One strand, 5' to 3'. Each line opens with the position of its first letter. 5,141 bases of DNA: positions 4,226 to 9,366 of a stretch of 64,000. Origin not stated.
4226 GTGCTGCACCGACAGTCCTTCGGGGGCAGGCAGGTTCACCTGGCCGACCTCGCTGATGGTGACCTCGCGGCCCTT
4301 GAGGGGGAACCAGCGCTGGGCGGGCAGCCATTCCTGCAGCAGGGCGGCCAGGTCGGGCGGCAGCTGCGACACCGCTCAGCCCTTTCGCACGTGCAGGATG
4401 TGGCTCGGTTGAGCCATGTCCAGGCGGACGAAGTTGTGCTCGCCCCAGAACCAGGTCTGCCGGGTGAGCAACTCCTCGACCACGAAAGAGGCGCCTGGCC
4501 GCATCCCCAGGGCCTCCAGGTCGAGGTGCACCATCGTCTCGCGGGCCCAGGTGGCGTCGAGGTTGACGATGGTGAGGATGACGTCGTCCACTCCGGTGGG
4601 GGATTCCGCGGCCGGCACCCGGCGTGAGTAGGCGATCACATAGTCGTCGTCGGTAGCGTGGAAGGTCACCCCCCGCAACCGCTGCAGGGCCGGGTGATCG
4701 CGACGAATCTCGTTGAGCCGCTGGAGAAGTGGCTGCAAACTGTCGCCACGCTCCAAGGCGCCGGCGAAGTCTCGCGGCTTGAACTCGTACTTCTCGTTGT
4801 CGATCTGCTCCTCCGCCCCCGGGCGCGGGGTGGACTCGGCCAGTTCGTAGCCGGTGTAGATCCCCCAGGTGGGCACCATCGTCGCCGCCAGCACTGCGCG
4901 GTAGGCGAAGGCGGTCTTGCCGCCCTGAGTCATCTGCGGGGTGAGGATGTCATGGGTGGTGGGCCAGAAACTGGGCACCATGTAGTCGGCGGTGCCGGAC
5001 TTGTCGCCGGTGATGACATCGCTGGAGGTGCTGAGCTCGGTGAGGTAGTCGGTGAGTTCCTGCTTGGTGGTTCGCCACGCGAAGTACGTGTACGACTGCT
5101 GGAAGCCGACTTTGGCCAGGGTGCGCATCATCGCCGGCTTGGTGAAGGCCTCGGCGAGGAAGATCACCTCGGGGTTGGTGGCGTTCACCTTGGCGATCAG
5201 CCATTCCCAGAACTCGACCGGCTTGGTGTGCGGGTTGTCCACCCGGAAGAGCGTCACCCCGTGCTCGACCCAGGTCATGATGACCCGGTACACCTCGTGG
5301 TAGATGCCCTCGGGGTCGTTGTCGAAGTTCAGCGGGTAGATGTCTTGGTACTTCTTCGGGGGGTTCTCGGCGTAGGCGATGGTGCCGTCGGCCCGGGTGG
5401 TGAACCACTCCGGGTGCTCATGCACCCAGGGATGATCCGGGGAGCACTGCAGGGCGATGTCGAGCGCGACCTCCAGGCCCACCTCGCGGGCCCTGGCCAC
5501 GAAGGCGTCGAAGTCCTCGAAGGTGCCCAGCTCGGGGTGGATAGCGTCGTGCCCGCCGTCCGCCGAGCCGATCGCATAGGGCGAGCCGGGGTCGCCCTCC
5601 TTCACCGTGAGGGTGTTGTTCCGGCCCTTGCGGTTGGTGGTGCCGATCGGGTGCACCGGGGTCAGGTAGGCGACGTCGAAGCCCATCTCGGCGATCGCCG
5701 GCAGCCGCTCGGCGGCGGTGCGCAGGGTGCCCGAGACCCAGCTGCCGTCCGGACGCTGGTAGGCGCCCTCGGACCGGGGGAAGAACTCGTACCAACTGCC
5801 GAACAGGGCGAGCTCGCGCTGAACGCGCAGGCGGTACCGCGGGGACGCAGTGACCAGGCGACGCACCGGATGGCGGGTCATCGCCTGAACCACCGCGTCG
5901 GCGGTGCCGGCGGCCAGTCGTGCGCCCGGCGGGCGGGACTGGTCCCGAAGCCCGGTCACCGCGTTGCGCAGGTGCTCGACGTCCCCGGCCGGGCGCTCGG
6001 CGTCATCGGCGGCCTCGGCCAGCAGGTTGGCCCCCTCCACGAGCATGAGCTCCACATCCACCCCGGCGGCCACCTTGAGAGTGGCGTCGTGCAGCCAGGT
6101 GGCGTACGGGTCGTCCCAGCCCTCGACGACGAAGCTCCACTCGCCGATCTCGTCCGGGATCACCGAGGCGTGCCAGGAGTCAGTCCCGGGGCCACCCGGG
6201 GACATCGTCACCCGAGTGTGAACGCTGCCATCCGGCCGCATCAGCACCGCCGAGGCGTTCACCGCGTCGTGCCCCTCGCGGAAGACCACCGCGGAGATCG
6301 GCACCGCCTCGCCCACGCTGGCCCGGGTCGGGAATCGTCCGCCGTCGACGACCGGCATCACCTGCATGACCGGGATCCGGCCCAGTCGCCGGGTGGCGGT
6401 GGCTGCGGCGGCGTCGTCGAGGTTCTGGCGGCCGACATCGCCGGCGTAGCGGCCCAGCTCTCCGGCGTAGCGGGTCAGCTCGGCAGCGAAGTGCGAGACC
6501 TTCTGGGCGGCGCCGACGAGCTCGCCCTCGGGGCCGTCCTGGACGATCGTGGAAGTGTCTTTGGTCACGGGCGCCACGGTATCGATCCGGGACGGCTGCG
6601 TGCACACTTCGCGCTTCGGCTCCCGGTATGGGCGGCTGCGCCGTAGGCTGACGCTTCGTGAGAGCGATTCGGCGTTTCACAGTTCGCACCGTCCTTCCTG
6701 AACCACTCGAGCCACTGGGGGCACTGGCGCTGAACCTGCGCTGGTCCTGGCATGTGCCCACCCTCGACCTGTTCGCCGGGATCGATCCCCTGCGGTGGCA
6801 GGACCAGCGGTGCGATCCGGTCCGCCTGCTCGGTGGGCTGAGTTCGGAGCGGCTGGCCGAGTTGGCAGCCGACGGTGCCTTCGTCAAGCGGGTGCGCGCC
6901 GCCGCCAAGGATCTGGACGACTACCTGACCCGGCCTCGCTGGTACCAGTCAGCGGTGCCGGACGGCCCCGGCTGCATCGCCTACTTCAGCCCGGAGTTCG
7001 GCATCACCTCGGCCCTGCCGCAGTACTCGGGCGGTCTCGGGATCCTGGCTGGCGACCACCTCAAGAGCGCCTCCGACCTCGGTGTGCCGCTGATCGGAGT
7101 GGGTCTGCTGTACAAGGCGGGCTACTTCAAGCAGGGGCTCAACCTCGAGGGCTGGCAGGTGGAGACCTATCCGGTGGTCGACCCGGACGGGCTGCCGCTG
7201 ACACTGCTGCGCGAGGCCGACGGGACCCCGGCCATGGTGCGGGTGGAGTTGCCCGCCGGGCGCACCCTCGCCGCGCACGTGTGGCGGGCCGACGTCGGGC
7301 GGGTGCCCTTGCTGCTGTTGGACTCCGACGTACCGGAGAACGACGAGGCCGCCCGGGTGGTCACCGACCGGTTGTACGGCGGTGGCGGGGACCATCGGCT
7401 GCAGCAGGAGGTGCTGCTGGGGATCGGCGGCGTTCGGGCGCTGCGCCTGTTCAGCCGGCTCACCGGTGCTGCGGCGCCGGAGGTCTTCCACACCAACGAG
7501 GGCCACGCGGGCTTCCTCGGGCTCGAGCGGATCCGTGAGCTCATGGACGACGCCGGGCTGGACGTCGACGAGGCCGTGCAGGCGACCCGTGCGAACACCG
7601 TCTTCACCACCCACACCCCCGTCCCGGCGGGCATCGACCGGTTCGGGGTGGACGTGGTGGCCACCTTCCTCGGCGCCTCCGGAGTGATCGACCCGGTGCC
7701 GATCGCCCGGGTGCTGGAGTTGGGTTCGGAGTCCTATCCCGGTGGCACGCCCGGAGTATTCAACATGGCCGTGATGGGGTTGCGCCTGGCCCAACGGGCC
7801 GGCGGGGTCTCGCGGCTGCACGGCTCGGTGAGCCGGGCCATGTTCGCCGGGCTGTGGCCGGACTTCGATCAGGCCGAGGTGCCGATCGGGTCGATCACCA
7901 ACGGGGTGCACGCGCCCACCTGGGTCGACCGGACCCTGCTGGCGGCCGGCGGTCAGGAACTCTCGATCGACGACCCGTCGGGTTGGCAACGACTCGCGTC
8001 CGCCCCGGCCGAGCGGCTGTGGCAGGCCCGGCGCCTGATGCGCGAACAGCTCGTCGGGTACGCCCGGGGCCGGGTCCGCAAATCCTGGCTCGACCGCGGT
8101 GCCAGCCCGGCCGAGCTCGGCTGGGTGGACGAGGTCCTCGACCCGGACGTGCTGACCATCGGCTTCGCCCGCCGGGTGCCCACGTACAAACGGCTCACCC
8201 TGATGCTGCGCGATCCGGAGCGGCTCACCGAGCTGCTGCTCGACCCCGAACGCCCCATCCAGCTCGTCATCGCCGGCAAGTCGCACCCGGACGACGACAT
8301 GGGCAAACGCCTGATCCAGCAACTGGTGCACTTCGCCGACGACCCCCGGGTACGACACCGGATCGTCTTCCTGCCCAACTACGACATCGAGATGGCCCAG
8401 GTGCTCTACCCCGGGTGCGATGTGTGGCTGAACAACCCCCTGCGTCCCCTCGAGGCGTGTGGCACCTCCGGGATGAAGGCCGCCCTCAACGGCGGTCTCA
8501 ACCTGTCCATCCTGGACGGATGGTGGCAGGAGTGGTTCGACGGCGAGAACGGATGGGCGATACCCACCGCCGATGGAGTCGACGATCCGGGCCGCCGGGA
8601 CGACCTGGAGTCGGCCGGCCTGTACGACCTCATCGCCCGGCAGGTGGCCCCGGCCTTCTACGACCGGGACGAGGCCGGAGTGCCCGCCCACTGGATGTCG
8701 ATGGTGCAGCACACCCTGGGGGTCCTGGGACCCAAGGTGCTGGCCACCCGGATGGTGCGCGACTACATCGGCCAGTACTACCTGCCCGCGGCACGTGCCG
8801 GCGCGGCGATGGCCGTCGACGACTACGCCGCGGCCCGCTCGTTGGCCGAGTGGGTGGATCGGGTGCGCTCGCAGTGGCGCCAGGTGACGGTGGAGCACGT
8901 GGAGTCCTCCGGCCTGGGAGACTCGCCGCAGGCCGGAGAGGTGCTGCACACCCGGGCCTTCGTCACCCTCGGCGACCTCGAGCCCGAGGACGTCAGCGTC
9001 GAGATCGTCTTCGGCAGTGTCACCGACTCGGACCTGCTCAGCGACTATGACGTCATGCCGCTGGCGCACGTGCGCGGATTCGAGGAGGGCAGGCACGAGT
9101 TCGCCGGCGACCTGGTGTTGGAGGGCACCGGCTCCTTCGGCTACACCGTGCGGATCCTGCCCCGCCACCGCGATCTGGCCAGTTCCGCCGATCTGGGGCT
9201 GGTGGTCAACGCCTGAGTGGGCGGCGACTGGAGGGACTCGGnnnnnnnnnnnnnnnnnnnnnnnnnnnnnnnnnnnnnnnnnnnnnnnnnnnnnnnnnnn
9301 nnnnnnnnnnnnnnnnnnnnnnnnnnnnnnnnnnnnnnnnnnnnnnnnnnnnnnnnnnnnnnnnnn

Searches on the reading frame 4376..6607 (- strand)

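Call 56: search_protein_families(library=pfam, proteins=[window:4376-6607:-], max_evalue=0.00001)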
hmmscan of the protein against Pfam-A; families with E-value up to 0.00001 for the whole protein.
window:4376-6607:- (743 aa): 3 families
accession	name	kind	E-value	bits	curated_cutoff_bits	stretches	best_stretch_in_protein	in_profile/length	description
PF11896.14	GlgE_dom_N_S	-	2.7e-58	197.7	25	1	76-264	1-179/179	Alpha-1,4-glucan:maltose-1-phosphate maltosyltransferase, domain N/S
PF21702.3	GLGE_C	-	6.6e-26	90.8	27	1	649-740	1-87/87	GLGE, C-terminal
PF00128.31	Alpha-amylase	-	3.4e-08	33.6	22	1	289-416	15-106/446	Alpha amylase, catalytic domain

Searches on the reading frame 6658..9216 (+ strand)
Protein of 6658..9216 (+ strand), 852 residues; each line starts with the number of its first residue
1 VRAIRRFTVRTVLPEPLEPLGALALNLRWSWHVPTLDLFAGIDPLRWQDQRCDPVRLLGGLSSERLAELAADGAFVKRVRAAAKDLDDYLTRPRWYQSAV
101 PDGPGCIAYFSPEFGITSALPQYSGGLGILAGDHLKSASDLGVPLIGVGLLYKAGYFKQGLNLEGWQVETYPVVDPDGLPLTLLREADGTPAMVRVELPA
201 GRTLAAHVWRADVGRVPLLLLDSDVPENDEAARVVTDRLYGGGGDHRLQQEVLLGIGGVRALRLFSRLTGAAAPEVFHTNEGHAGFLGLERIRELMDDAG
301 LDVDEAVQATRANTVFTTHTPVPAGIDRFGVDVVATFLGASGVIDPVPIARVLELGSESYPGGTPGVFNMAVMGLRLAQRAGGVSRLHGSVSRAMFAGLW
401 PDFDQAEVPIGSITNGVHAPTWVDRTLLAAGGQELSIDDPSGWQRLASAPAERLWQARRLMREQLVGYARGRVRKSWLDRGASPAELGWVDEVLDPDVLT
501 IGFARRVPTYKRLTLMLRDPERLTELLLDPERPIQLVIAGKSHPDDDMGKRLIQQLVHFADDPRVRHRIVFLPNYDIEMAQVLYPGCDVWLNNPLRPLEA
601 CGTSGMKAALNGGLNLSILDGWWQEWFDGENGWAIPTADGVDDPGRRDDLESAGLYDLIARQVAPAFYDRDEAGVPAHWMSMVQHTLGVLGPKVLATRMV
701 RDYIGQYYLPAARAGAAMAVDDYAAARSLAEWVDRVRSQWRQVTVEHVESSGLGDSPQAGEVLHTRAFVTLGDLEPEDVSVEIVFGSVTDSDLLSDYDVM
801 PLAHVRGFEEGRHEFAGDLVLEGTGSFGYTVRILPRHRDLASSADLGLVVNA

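Call 56: search_protein_families(library=pfam, proteins=[window:6658-9216:+], max_evalue=0.00001)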
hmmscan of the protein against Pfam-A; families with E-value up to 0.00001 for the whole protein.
window:6658-9216:+ (852 aa): 2 families
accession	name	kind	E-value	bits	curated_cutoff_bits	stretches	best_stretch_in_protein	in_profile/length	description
PF11897.13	DUF3417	-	5.8e-31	107.6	25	1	13-120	1-109/109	Protein of unknown function (DUF3417)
PF00343.26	Phosphorylase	-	2e-27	96.3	27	1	506-621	454-579/713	Carbohydrate phosphorylase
